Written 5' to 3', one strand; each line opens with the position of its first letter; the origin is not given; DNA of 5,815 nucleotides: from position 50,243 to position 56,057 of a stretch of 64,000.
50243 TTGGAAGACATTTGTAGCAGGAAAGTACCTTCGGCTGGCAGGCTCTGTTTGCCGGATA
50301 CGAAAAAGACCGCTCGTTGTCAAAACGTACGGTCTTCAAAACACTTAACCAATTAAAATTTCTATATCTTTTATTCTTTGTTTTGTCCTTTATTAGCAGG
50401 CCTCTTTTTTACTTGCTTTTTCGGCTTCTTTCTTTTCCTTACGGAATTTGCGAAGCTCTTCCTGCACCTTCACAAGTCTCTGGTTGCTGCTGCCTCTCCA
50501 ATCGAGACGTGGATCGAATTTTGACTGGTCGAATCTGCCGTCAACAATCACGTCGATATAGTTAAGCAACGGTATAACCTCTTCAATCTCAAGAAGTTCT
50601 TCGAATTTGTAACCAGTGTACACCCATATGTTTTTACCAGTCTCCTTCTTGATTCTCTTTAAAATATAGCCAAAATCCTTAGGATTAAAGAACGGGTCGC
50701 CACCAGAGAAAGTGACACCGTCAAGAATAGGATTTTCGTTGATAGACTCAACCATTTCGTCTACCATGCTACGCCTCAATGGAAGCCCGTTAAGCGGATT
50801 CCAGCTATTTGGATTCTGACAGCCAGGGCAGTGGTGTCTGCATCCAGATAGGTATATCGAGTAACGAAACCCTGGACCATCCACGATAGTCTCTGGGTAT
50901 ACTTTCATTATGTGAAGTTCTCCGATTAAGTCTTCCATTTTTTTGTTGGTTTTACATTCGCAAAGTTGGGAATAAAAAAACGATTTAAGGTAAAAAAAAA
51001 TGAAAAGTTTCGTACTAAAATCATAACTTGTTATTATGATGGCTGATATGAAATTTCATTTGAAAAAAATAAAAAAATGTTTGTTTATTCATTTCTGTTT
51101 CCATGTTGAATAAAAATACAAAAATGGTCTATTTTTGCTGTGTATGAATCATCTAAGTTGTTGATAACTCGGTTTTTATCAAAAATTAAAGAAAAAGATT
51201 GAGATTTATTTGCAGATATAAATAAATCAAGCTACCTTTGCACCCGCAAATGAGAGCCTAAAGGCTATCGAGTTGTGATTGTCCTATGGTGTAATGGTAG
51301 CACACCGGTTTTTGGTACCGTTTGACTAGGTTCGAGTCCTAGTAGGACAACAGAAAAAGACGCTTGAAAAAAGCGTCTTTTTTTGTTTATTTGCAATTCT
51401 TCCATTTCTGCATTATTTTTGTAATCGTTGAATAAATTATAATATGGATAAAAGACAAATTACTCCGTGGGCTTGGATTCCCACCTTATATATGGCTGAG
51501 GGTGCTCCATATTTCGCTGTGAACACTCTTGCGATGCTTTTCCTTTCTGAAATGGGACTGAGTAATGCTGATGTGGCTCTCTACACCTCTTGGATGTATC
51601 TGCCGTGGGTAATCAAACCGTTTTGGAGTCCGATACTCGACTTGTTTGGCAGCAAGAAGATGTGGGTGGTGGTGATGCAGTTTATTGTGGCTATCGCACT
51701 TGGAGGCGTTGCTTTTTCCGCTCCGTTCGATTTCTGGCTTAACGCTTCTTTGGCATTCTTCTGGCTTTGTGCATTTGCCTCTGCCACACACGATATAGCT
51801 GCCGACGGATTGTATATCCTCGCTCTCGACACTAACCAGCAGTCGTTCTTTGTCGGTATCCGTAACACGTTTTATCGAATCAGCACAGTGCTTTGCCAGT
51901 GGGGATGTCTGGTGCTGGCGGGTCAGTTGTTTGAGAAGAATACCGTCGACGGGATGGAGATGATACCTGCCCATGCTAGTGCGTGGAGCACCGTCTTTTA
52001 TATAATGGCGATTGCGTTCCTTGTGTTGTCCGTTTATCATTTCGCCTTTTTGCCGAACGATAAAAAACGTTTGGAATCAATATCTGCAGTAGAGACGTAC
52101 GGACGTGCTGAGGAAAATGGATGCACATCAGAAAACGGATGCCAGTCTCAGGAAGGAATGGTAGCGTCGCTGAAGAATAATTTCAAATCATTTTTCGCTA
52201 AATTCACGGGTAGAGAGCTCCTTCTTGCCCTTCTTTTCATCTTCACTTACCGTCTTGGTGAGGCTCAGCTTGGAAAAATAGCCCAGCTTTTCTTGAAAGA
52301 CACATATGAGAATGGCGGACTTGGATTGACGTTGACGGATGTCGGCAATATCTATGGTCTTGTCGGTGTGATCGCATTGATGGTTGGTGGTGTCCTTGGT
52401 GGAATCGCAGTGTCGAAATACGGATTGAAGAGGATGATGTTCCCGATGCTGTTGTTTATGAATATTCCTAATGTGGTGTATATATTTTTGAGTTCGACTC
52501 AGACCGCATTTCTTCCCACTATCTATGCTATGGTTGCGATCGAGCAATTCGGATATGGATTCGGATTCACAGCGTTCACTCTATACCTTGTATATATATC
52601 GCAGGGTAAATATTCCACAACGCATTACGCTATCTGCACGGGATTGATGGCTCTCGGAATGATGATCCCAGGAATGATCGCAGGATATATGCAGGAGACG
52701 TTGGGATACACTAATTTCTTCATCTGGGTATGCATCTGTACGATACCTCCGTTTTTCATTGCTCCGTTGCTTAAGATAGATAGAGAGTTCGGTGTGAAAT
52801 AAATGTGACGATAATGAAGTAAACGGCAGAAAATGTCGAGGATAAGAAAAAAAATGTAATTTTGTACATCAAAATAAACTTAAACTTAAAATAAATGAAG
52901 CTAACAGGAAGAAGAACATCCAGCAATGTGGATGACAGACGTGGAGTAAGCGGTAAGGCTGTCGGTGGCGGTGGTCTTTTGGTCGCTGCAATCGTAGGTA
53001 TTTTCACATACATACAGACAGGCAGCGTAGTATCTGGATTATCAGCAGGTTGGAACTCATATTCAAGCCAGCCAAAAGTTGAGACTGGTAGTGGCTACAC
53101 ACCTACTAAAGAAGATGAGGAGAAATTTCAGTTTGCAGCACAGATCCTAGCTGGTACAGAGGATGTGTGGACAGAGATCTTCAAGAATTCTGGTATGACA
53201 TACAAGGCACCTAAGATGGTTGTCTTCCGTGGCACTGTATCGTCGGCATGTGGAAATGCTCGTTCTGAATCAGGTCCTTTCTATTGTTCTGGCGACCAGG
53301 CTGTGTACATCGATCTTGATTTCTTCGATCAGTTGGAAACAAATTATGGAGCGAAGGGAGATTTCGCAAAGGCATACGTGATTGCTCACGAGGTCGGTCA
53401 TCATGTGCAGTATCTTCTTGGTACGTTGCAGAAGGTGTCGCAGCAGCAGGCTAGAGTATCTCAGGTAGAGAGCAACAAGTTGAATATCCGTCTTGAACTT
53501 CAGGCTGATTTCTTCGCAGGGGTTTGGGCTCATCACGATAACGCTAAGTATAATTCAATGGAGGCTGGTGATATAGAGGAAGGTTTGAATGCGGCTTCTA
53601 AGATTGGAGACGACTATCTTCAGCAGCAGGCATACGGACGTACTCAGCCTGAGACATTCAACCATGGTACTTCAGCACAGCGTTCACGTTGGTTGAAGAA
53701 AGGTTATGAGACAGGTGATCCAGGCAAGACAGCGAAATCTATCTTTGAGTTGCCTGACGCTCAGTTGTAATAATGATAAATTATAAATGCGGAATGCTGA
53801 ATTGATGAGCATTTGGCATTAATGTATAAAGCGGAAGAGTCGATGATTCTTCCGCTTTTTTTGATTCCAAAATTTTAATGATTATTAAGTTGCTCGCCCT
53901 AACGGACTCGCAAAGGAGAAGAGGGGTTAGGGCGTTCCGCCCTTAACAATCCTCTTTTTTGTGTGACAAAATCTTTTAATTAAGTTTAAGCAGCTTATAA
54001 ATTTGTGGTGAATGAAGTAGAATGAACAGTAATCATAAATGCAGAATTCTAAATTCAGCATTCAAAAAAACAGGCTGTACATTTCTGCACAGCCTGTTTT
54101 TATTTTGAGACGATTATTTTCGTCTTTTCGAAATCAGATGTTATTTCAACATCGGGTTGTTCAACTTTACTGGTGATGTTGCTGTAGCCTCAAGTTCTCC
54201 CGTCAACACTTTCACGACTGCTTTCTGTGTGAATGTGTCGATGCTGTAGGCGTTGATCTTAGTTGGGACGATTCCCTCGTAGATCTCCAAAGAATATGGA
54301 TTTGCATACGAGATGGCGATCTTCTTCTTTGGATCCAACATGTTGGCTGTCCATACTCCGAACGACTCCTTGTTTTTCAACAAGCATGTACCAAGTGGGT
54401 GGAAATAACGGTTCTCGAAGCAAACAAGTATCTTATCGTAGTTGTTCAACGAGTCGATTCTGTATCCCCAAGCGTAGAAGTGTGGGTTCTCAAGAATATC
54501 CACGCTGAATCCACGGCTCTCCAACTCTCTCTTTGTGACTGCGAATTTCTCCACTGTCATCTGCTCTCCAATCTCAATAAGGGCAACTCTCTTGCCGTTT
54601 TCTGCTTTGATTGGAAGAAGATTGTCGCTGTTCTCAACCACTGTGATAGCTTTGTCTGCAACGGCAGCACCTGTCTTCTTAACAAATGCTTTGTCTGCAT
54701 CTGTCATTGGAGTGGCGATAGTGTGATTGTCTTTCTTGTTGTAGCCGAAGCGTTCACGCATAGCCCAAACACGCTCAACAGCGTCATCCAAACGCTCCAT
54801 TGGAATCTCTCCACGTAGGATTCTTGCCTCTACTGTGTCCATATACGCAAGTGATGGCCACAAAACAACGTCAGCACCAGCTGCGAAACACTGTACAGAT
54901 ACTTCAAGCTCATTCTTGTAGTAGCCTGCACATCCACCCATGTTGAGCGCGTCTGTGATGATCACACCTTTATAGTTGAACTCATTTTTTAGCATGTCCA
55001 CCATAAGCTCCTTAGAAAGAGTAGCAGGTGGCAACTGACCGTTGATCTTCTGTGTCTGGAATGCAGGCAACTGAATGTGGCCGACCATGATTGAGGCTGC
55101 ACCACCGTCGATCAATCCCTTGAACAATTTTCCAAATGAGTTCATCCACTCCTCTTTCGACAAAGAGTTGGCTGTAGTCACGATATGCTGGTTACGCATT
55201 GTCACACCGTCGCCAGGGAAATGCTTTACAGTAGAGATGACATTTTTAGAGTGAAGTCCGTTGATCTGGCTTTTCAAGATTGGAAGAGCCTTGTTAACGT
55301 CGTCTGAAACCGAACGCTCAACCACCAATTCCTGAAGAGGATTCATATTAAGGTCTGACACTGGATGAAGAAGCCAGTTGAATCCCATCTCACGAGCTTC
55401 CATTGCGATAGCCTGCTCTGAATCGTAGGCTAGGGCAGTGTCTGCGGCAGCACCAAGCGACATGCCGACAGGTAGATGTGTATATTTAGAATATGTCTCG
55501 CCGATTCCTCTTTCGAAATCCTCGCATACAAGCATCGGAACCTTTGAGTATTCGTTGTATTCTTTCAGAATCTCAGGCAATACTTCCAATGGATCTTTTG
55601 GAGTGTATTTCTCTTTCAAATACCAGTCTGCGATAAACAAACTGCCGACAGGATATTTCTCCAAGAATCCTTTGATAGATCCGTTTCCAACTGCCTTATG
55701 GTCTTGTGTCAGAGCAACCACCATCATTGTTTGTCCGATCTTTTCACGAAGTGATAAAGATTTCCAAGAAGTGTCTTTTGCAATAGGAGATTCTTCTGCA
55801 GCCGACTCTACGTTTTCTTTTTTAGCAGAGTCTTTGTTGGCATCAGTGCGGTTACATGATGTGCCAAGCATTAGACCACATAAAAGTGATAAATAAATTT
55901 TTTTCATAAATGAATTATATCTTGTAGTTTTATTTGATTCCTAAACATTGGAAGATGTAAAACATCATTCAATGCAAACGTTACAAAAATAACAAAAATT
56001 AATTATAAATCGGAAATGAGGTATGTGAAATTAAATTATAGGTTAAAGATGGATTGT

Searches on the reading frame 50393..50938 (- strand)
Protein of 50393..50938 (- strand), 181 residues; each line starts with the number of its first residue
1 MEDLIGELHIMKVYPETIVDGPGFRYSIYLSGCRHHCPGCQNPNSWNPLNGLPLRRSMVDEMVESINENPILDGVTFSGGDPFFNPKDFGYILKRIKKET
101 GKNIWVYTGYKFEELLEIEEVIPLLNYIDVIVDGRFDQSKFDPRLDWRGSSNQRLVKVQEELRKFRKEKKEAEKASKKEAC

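Call 71: search_protein_families(library=pfam, proteins=[window:50393-50938:-], max_evalue=0.001)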
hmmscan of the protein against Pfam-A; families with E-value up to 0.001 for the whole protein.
window:50393-50938:- (181 aa): 2 families
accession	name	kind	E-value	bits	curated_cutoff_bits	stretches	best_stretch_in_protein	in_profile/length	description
PF13353.11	Fer4_12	-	1.4e-43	148.9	22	1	19-155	1-136/137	4Fe-4S single cluster domain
PF04055.27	Radical_SAM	-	3e-09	37.7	29.5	1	30-164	4-138/166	Radical SAM superfamily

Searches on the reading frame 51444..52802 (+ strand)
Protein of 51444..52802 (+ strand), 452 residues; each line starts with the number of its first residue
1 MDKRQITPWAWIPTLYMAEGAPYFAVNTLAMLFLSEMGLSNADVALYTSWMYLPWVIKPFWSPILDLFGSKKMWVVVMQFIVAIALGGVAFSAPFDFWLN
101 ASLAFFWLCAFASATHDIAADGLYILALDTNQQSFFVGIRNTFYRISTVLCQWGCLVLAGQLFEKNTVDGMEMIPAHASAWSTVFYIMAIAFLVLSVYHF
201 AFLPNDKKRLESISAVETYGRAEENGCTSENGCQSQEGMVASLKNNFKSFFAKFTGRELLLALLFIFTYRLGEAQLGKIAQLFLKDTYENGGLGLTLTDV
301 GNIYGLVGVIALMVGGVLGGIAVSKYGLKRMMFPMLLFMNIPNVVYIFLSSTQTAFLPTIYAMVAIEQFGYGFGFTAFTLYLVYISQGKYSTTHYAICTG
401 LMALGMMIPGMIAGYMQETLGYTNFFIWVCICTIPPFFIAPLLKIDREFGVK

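Call 29: search_protein_families(library=pfam, proteins=[window:51444-52802:+], max_evalue=0.0001)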
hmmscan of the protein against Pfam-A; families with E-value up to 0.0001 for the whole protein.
window:51444-52802:+ (452 aa): 1 family
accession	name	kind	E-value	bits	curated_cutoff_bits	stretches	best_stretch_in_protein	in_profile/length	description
PF07690.21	MFS_1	-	3.4e-17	62.8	33.4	1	26-410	15-343/347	Major Facilitator Superfamily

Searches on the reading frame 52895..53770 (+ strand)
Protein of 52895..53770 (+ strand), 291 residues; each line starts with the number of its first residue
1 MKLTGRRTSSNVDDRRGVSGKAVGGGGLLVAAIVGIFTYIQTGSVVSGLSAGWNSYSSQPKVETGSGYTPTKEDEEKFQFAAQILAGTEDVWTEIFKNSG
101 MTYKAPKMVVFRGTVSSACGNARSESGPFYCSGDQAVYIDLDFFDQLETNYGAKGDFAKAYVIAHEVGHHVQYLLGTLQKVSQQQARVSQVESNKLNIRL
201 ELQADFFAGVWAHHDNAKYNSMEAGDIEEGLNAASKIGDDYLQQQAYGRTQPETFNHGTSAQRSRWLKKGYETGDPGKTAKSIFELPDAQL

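Call 71: search_protein_families(library=pfam, proteins=[window:52895-53770:+], max_evalue=0.001)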
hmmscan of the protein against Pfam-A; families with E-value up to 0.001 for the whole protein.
window:52895-53770:+ (291 aa): 1 family
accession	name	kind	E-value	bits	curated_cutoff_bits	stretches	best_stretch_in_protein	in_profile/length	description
PF04228.19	Zn_peptidase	-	6.5e-94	315.1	23.2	1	1-278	1-286/290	Putative neutral zinc metallopeptidase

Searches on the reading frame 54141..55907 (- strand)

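Call 29: search_protein_families(library=pfam, proteins=[window:54141-55907:-], max_evalue=0.0001)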
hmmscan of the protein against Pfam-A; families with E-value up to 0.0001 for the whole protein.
window:54141-55907:- (588 aa): 1 family
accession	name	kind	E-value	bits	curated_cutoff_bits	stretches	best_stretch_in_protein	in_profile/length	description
PF00933.27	Glyco_hydro_3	-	1.2e-56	192.9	27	1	53-381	2-314/316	Glycosyl hydrolase family 3 N terminal domain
